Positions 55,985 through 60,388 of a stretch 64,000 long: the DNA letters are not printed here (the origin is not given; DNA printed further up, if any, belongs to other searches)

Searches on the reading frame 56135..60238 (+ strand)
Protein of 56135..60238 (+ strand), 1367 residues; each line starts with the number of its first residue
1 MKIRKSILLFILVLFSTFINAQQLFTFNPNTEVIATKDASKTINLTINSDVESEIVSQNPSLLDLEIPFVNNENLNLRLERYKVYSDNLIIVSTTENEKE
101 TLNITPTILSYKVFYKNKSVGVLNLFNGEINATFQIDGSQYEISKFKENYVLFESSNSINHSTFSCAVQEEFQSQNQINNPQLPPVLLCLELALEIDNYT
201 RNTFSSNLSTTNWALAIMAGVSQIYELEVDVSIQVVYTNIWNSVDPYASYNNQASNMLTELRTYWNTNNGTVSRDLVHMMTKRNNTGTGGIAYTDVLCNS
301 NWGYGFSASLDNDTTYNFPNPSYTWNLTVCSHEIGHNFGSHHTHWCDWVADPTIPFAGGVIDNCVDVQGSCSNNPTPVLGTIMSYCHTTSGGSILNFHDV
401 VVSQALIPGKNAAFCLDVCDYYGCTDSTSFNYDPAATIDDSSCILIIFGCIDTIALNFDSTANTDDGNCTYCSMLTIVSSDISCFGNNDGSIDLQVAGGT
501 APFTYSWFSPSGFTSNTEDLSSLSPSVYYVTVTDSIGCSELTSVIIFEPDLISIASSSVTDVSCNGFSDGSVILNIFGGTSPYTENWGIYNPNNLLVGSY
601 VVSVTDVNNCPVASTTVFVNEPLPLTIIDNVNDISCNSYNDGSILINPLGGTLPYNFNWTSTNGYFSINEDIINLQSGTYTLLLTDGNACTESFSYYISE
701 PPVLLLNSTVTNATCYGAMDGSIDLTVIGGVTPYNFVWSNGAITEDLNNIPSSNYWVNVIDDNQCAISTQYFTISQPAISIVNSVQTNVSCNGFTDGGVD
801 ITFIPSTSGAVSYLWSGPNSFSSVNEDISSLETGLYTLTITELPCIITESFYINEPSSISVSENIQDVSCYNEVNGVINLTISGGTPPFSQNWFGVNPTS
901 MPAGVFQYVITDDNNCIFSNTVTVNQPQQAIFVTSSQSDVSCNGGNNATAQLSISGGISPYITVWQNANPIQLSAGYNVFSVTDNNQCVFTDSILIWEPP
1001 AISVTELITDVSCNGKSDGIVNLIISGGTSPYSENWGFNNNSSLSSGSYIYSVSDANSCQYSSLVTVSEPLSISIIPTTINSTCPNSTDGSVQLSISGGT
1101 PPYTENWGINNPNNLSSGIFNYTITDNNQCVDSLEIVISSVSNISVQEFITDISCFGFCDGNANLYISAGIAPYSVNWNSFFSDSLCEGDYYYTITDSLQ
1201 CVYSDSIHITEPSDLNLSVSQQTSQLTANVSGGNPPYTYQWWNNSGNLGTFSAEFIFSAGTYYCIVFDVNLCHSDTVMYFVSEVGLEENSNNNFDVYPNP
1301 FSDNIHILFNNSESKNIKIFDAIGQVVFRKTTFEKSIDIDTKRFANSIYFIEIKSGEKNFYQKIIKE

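Call 3: search_protein_families(library=pfam, proteins=[window:56135-60238:+], max_evalue=1)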
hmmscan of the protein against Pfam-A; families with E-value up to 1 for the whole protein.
window:56135-60238:+ (1367 aa): 9 families
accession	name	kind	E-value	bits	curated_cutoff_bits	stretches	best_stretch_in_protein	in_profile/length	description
PF13573.12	SprB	-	3.5e-70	231.8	28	11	476-507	1-32/37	SprB repeat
PF13582.12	Reprolysin_3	-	1.5e-20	74.4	22.4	1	216-343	6-123/123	Metallo-peptidase family M12B Reprolysin-like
PF13688.12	Reprolysin_5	-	1.1e-19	71.9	27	1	192-388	7-189/196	Metallo-peptidase family M12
PF18962.6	Por_Secre_tail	-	7.3e-17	61.9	27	1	1296-1365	1-74/75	Secretion system C-terminal sorting domain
PF13583.11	Reprolysin_4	-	8.4e-13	48.9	22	1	198-391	14-181/203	Metallo-peptidase family M12B Reprolysin-like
PF13574.12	Reprolysin_2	-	7.1e-12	46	27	1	210-353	4-152/195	Metallo-peptidase family M12B Reprolysin-like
PF23664.1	Ig_Pom152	-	0.011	16.5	27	0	1072-1110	6-43/106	Nucleoporin pom152-like, immunoglobulin-like domain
PF00413.30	Peptidase_M10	-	0.079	13.3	24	1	307-346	87-128/159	Matrixin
PF14107.11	DUF4280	-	0.33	12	26.3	1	1147-1212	40-107/109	Domain of unknown function (DUF4280)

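Call 4: search_protein_families(library=ncbifam, proteins=[window:56135-60238:+], max_evalue=1)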
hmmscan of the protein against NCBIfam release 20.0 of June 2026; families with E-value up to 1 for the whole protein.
window:56135-60238:+ (1367 aa): 3 families
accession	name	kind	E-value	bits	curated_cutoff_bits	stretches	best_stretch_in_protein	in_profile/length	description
TIGR04183.1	Por_Secre_tail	domain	4.6e-17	61.8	23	1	1296-1367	1-72/72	T9SS type A sorting domain-containing protein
NF038113.1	T9SSA_dep_M36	equivalog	9.2e-12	43.9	885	1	1283-1366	782-868/869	T9SS-dependent M36 family metallopeptidase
NF047413.1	heterocyst_PatX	equivalog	0.19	12.5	30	1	1-32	1-32/69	heterocyst-inhibiting protein PatX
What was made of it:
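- Checked: The upstream protease/SprB-repeat gene ends in a type-A CTD (Por_Secre_tail, 61.9 bits), not a type-B one (calls 3-4).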
